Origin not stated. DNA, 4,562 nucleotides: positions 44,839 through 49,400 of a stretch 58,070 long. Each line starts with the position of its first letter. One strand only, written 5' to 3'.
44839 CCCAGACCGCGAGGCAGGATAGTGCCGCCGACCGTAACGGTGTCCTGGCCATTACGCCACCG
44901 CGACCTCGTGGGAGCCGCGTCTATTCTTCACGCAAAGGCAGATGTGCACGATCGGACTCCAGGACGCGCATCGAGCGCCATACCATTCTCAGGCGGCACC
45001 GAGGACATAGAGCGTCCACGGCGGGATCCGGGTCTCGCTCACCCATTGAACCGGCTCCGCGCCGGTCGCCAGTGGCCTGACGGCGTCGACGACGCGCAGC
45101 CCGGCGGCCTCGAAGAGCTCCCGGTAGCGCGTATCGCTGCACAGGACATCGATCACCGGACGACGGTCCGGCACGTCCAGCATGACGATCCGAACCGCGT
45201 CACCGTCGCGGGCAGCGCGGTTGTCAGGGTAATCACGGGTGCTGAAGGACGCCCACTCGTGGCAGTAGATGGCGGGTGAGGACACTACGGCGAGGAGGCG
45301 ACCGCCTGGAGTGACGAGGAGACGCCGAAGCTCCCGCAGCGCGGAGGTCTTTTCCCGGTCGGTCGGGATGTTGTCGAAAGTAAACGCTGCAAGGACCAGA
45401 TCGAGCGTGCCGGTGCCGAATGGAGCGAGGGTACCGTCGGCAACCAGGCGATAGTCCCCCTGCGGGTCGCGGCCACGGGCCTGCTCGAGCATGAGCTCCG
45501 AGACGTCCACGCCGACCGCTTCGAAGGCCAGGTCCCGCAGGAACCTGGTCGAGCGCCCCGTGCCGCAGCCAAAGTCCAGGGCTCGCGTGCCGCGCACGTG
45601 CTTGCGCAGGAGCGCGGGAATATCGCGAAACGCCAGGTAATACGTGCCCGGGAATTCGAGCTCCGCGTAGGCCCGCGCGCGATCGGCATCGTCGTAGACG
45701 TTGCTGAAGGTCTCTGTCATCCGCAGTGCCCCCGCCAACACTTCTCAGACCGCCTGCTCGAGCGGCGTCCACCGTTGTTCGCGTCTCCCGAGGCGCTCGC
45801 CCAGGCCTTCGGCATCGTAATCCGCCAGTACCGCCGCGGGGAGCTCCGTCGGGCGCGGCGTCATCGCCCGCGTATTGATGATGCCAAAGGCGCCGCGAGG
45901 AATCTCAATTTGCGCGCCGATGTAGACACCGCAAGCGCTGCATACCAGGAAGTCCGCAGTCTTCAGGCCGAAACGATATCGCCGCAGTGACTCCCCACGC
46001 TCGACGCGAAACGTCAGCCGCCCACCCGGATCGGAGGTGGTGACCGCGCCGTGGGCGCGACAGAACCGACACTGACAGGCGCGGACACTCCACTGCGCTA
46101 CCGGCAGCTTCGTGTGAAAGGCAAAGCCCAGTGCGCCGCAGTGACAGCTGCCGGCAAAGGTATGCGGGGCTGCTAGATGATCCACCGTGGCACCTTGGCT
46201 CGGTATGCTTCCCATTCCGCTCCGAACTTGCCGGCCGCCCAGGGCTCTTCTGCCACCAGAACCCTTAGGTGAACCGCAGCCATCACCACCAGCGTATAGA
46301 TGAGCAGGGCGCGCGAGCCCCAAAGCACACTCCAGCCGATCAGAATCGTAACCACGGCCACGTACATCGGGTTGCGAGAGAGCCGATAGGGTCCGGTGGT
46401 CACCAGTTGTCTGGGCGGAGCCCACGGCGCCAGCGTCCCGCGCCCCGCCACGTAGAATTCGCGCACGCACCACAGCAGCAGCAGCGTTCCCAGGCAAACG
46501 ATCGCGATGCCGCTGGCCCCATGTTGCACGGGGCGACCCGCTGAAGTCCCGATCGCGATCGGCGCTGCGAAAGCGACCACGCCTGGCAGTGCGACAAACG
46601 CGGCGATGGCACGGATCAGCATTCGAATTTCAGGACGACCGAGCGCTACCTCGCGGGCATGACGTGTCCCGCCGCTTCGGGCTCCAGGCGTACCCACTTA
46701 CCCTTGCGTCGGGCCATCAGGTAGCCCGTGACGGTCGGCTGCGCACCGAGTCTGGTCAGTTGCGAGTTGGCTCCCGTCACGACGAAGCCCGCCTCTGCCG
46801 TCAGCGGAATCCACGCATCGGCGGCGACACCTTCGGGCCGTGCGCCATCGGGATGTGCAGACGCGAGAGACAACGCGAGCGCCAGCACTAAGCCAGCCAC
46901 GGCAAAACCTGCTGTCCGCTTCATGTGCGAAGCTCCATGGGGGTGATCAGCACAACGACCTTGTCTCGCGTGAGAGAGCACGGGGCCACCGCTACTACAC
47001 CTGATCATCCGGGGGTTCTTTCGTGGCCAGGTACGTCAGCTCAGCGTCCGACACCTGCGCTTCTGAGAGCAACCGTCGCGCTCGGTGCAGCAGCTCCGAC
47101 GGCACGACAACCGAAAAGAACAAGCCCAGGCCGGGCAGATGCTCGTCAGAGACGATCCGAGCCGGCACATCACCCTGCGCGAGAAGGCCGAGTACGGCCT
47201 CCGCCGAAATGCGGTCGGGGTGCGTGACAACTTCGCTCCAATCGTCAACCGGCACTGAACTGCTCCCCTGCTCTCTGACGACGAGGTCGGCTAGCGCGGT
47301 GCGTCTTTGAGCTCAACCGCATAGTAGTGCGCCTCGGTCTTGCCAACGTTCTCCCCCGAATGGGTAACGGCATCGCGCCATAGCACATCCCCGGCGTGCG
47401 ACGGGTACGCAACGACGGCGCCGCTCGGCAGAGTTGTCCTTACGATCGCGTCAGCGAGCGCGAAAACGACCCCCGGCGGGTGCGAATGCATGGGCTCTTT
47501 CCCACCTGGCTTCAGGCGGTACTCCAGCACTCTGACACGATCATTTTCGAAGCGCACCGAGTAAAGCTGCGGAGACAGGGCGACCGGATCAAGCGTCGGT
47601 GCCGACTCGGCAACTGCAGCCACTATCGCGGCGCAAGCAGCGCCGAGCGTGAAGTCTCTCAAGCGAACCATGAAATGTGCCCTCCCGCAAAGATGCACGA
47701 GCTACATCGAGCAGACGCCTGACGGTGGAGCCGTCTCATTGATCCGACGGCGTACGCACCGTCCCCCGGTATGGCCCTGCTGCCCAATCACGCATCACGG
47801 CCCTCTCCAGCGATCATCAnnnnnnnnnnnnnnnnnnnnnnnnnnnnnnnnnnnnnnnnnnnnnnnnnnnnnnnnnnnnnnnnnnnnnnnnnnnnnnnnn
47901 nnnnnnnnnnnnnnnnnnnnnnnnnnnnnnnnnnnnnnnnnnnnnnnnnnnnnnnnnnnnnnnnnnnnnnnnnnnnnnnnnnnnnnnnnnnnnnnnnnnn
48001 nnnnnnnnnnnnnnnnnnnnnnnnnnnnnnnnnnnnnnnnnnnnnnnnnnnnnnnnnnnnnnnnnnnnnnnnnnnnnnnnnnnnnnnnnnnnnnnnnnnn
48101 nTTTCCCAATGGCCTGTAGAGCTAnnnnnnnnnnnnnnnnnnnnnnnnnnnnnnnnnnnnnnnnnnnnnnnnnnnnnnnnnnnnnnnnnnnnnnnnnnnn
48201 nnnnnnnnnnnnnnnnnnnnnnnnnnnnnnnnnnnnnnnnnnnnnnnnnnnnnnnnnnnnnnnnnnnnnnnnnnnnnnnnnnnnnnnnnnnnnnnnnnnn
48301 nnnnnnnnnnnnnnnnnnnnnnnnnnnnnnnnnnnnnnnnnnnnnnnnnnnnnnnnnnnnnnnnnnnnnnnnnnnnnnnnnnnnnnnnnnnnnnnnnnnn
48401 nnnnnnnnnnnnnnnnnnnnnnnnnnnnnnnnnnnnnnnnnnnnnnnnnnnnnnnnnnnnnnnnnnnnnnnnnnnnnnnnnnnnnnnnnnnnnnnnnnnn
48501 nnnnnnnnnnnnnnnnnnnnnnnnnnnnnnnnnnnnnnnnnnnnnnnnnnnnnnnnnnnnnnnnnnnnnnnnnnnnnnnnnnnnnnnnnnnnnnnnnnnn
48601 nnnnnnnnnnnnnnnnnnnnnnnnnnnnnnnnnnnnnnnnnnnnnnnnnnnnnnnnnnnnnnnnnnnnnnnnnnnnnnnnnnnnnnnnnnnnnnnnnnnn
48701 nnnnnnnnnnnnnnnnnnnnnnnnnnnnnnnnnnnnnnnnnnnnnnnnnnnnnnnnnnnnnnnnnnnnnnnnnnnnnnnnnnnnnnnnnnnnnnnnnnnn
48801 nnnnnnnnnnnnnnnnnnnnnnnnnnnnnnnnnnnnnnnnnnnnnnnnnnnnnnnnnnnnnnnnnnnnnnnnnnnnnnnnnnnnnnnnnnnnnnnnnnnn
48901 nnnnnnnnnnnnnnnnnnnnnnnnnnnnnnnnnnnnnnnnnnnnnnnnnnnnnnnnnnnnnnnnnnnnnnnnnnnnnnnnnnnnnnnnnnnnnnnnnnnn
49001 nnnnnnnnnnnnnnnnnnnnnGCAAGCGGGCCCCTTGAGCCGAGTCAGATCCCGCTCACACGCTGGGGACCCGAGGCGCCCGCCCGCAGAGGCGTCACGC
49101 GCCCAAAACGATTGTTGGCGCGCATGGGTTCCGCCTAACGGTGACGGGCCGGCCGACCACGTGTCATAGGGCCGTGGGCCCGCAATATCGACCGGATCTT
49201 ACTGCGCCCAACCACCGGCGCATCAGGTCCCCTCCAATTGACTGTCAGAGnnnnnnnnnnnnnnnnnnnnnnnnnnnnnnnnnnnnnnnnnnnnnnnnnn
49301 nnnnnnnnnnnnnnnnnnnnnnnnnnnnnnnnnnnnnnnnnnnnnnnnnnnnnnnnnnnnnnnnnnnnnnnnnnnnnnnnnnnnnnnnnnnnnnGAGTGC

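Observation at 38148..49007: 11-kb run of 22 co-oriented small unrelated genes may be the eroded distal part of the integron (cassette domestication)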

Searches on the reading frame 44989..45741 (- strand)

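Call 7: search_protein_families(library=pfam, proteins=[window:44989-45741:-], max_evalue=0.01)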
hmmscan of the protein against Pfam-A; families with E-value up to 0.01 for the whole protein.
window:44989-45741:- (250 aa): 6 families
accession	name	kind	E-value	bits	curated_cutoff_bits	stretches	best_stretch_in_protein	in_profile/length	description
PF08241.18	Methyltransf_11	-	7e-15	55.9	21.2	1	55-150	1-94/95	Methyltransferase domain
PF13649.12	Methyltransf_25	-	6.1e-14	52.9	27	1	55-144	2-95/97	Methyltransferase domain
PF08242.18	Methyltransf_12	-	3.5e-12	47.3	30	1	55-149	1-98/98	Methyltransferase domain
PF13489.12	Methyltransf_23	-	1e-10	42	27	1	36-218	8-162/164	Methyltransferase domain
PF01209.24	Ubie_methyltran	-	1.7e-08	34.6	20.1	1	45-155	42-155/233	ubiE/COQ5 methyltransferase family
PF13847.12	Methyltransf_31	-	3e-08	33.9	27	1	50-151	3-109/145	Methyltransferase domain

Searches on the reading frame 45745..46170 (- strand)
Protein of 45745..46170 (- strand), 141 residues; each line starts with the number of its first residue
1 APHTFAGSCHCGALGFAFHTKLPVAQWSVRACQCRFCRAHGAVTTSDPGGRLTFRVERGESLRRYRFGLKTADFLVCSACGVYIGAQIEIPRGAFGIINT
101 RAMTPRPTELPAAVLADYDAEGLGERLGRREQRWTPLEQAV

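Call 64: search_protein_families(library=pfam, proteins=[window:45745-46170:-], max_evalue=0.001)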
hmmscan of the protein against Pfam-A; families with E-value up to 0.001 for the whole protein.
window:45745-46170:- (141 aa): 1 family
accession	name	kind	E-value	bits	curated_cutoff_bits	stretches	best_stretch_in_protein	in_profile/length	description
PF04828.22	GFA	-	1.5e-06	28.7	24.3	1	5-89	2-86/115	Glutathione-dependent formaldehyde-activating enzyme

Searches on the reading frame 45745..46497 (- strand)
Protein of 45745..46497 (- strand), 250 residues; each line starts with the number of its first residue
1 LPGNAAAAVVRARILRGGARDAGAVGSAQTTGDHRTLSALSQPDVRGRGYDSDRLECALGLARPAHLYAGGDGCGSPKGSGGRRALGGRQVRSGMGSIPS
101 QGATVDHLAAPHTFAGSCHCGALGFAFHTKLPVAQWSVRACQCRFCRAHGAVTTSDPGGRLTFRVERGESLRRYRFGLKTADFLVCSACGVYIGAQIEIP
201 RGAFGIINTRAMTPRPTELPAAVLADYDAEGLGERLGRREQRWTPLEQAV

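Call 7: search_protein_families(library=pfam, proteins=[window:45745-46497:-], max_evalue=0.01)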
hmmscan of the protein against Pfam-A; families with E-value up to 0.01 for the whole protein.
window:45745-46497:- (250 aa): 1 family
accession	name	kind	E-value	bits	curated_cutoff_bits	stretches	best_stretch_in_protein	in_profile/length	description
PF04828.22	GFA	-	5.9e-06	26.8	24.3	1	114-197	2-85/115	Glutathione-dependent formaldehyde-activating enzyme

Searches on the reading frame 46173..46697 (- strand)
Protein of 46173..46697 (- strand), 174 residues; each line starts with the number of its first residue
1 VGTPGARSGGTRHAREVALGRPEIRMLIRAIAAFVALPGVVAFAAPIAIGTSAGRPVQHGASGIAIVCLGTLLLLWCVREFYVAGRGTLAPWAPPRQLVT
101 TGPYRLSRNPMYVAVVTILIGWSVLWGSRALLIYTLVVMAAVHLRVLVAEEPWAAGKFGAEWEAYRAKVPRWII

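Call 7: search_protein_families(library=pfam, proteins=[window:46173-46697:-], max_evalue=0.01)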
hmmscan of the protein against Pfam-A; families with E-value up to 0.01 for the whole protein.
window:46173-46697:- (174 aa): 3 families
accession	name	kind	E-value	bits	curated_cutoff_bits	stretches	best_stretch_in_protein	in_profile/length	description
PF04191.18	PEMT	-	1.7e-15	57.8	25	1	62-160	5-104/105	Phospholipid methyltransferase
PF04140.19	ICMT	-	1.9e-05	25.4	24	1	64-146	2-86/95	Isoprenylcysteine carboxyl methyltransferase (ICMT) family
PF01222.22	ERG4_ERG24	-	0.00015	21.1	27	1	96-173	349-427/432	Ergosterol biosynthesis ERG4/ERG24 family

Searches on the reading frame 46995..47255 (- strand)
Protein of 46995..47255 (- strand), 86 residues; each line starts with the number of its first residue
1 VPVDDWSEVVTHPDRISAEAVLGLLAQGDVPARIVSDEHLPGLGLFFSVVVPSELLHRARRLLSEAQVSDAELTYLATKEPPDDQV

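Call 7: search_protein_families(library=pfam, proteins=[window:46995-47255:-], max_evalue=0.01)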
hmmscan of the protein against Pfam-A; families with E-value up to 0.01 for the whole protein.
window:46995-47255:- (86 aa): 1 family
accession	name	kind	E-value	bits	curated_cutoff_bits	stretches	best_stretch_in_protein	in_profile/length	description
PF09413.15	DUF2007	-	1e-06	29.2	25.7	1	6-67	1-66/66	Putative prokaryotic signal transducing protein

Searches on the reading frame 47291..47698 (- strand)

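Call 7: search_protein_families(library=pfam, proteins=[window:47291-47698:-], max_evalue=0.01)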
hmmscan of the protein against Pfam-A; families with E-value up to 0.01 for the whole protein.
window:47291-47698:- (135 aa): 0 families

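Call 24: search_protein_families(library=ncbifam, proteins=[window:47291-47698:-], max_evalue=0.1)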
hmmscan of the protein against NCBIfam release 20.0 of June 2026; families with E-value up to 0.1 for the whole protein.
window:47291-47698:- (135 aa): 0 families

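Call 50: search_protein_families(library=pfam, proteins=[window:47291-47698:-], max_evalue=0.05)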
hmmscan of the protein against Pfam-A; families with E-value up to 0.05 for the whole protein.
window:47291-47698:- (135 aa): 1 family
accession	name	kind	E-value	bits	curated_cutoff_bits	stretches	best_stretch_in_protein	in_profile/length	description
PF07883.17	Cupin_2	-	0.019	15.1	27.2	0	60-128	3-69/70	Cupin domain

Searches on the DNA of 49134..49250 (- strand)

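Call 15: build_rna_model(alignment_id=A1, structure=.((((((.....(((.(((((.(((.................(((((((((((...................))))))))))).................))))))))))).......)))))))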
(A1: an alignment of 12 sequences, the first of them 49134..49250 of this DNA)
Model R1 built from alignment A1 (12 sequences, 124 columns); structure: as given.
model positions 124; base pairs 28; branch points 0; effective number of sequences 2.61; information 0.59 bits per position. Calibrated on 0.2 Mb of random sequence (short: E-values are rough).
structure used (alignment columns):
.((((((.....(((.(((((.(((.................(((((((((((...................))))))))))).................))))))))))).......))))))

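Call 16: search_with_rna_model(model_id=R1, source=window, filters=off, max_evalue=10)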
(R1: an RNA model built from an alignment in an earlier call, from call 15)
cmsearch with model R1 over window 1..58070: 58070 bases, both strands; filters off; matches with E-value up to 10: 84.
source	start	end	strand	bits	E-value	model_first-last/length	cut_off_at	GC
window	56445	56568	-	141.1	1.5e-36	1-124/124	no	0.66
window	51360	51483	-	136.5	2.8e-35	1-124/124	no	0.66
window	50399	50522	-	122.9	1.6e-31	1-124/124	no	0.67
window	53017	53139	-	121.6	3.5e-31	1-124/124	no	0.71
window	49545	49668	-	120.3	8.1e-31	1-124/124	no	0.69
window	53585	53708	-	116.1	1.1e-29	1-124/124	no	0.69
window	56945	57064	-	107.6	2.4e-27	1-124/124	no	0.67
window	55057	55177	-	94.9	7.8e-24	1-124/124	no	0.64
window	52359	52477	-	82.1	2.6e-20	1-124/124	no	0.73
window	49134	49250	-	82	2.6e-20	1-124/124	no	0.64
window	50887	50991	-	77.6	4.4e-19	1-124/124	no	0.68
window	51806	51910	-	70.5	3.8e-17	1-124/124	no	0.64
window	57452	57555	-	55.2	6e-13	1-124/124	no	0.71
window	49980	50066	-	37.4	4.9e-08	1-124/124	no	0.69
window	54395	54514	-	35.7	1.4e-07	1-124/124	no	0.73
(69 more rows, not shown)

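Call 36: search_with_rna_model(model_id=R1, sources=[L021, L022, L023, L024, L025, L026, L027, L028, L029, L030, L031, L032, L033, L035, L036], max_evalue=0.1)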
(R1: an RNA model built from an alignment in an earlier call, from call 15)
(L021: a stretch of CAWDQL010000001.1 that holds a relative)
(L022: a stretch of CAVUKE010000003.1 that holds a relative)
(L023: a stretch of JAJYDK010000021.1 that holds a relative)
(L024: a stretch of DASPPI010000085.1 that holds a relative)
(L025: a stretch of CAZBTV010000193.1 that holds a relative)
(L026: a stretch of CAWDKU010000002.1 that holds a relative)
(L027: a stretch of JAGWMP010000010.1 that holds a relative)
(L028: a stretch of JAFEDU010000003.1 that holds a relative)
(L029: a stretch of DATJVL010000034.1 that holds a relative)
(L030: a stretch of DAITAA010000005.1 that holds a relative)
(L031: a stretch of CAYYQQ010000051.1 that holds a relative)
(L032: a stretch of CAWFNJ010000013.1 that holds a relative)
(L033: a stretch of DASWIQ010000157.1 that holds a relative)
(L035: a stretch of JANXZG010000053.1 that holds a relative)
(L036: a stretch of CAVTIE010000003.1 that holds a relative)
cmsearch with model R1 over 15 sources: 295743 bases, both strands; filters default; matches with E-value up to 0.1: 16.
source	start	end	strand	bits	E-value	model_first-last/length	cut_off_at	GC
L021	20862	20985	-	90.8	5.1e-22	1-124/124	no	0.67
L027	15045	15192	-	82.7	8.7e-20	1-124/124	no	0.68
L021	18542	18618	-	59.3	2.3e-13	1-124/124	no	0.66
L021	17732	17844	-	52.4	1.9e-11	1-124/124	no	0.65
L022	19190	19310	-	50.2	7.5e-11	1-124/124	no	0.74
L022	20227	20345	-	42.1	1.2e-08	1-124/124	no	0.63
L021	19706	19794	-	36.6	4e-07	1-124/124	no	0.63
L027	13915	14031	-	35.7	7e-07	1-124/124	no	0.74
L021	19298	19377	-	35.5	8.1e-07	1-124/124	no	0.7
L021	18111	18199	-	31.3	1.2e-05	1-124/124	no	0.71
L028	17732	17806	-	28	9.4e-05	1-124/124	no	0.63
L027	15482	15613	-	27.6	0.00012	1-124/124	no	0.58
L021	20402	20442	-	23.6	0.0015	1-124/124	no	0.61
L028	2477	2583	-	18.7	0.034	1-124/124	no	0.74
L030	19332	19422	-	17.8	0.058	1-124/124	no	0.71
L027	12666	12739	-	17.5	0.071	1-124/124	no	0.66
